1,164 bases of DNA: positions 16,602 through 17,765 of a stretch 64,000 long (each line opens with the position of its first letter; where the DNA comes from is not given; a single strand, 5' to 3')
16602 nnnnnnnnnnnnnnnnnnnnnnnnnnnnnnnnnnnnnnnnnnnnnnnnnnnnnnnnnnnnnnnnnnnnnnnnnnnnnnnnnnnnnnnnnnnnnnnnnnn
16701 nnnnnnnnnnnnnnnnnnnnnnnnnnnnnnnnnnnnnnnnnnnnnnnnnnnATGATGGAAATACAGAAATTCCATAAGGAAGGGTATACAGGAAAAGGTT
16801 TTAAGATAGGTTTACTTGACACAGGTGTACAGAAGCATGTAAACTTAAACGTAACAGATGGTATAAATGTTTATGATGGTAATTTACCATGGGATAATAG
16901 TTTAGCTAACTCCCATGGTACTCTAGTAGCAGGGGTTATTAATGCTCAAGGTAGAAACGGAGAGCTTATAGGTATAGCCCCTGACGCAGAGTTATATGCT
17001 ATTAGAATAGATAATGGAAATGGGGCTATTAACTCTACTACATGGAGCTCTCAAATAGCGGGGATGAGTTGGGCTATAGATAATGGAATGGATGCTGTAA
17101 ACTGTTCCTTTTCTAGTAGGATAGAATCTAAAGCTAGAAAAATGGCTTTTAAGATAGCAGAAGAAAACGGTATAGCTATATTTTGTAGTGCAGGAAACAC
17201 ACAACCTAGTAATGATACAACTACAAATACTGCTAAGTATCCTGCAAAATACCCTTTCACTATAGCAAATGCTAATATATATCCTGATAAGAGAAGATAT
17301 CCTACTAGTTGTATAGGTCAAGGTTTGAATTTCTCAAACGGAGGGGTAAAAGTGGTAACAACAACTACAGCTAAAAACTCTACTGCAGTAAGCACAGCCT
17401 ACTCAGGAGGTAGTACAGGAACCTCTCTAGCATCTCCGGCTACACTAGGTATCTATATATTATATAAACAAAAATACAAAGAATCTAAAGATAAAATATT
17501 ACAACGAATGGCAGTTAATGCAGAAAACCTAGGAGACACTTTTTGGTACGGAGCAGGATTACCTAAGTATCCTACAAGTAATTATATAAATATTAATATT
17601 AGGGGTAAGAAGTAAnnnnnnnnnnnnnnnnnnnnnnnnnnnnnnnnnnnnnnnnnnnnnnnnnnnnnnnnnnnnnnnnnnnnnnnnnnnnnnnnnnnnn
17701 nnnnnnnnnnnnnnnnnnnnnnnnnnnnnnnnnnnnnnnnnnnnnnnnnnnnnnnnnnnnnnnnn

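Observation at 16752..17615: Complete subtilisin-like S8 serine protease inside the baseplate/tail gene block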

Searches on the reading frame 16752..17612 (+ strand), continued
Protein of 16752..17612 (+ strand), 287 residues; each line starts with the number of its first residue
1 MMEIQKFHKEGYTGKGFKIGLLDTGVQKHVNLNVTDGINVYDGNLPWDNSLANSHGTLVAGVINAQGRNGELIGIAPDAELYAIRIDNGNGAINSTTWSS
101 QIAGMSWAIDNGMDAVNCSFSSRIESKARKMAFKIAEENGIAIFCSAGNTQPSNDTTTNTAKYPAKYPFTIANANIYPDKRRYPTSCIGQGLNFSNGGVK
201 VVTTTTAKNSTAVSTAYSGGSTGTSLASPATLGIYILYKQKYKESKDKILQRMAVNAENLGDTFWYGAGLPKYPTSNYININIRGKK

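Call 65: search_protein_families(library=pfam, proteins=[L019:3628-4752:+], max_evalue=0.01)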
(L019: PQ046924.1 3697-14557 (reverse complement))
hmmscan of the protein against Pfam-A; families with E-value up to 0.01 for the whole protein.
L019:3628-4752:+ (375 aa): 2 families
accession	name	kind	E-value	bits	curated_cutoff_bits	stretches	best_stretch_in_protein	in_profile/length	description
PF01391.23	Collagen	-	1.5e-20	73.1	27.2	2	301-353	4-56/60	Collagen triple helix repeat (20 copies)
PF11154.13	DUF2934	-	0.0045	17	22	0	233-246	9-23/37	Protein of unknown function (DUF2934)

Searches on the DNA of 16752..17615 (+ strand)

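Call 5: search_dna_similar(query=window:16752-17615:+, collection=phages, mode=near, max_rows=30)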
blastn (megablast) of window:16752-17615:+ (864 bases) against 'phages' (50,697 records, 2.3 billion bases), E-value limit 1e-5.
Records with a match: 8; places in all: 8; records where one place covers at least 80% of the query: 8.
Best place of each record, by identity: 95-99% 3; 80-90% 5.
By first word of the organism name: Staphylococcus 8.
By host as written in the record: Staphylococcus carnosus TM300 2; Staphylococcus sp. ATCC 25923 2; Staphylococcus aureus ATCC 25923 2; Mammaliicoccus vitulinus C5817 1; Staphylococcus aureus 1.
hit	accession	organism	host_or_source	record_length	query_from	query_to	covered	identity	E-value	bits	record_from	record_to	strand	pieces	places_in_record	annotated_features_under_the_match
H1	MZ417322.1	Staphylococcus phage PG-2021_19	Mammaliicoccus vitulinus C5817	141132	1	864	100%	98.6%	0e+0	1530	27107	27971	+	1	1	record has no annotation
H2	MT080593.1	Staphylococcus phage vB_SauM_EW36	Staphylococcus carnosus TM300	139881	1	864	100%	96.4%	0e+0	1424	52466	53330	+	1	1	record has no annotation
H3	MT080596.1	Staphylococcus phage vB_SauM_EW42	Staphylococcus carnosus TM300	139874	1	864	100%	96.4%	0e+0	1424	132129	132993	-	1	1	record has no annotation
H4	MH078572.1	Staphylococcus phage phiSA_BS1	Staphylococcus sp. ATCC 25923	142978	1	826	96%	88.3%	0e+0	989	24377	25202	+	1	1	extracellular serine protease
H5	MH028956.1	Staphylococcus phage phiSA_BS2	Staphylococcus aureus ATCC 25923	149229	1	826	96%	88.3%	0e+0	989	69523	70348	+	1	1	extracellular serine protease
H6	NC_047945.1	Staphylococcus phage phiSA_BS1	Staphylococcus sp. ATCC 25923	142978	1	826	96%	88.3%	0e+0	989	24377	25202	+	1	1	protease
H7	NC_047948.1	Staphylococcus phage phiSA_BS2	Staphylococcus aureus ATCC 25923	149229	1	826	96%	88.3%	0e+0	989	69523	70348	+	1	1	protease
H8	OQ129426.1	Staphylococcus phage vB_SauM_JDF86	Staphylococcus aureus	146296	1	826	96%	87.9%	0e+0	972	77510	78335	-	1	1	hypothetical protein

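Call 6: get_annotated_region(hit=H6, flank=9000)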
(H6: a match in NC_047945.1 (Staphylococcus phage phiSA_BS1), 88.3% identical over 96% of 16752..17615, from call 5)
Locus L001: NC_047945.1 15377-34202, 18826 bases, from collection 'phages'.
description: Staphylococcus phage phiSA_BS1, complete genome.
organism: Staphylococcus phage phiSA_BS1 (NCBI taxid 2126734)
taxonomy: Viruses; Duplodnaviria; Heunggongvirae; Uroviricota; Caudoviricetes; Herelleviridae; Twortvirinae; Baoshanvirus; Baoshanvirus BS1
host: Staphylococcus sp. ATCC 25923; source: dairy farm; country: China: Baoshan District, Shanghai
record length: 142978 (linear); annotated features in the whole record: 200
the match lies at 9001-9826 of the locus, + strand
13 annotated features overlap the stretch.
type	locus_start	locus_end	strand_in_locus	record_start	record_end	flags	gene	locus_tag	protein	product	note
CDS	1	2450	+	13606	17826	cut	-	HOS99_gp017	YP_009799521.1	tail associated lysin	-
CDS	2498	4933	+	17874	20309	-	-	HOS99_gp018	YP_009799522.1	tail protein with lysin activity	-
CDS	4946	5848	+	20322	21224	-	-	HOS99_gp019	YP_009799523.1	tail protein with lysin activity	-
CDS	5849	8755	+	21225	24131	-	-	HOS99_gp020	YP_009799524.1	glycerophosphoryl diester phosphodiesterase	-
CDS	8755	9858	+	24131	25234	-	-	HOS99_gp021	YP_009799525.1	protease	-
CDS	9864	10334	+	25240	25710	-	-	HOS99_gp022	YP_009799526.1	tail fiber protein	-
CDS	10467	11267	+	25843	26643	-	-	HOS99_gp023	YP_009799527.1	virion structural protein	-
CDS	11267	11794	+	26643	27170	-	-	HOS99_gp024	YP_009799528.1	hypothetical protein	-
CDS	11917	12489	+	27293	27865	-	-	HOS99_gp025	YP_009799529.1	baseplate protein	-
CDS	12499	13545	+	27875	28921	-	-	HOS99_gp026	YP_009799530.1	baseplate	-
CDS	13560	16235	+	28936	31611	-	-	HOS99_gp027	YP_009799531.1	virion structural protein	-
CDS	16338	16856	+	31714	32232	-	-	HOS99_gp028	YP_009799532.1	virion structural protein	-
CDS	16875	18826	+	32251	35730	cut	-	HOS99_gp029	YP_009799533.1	virulence-associated protein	-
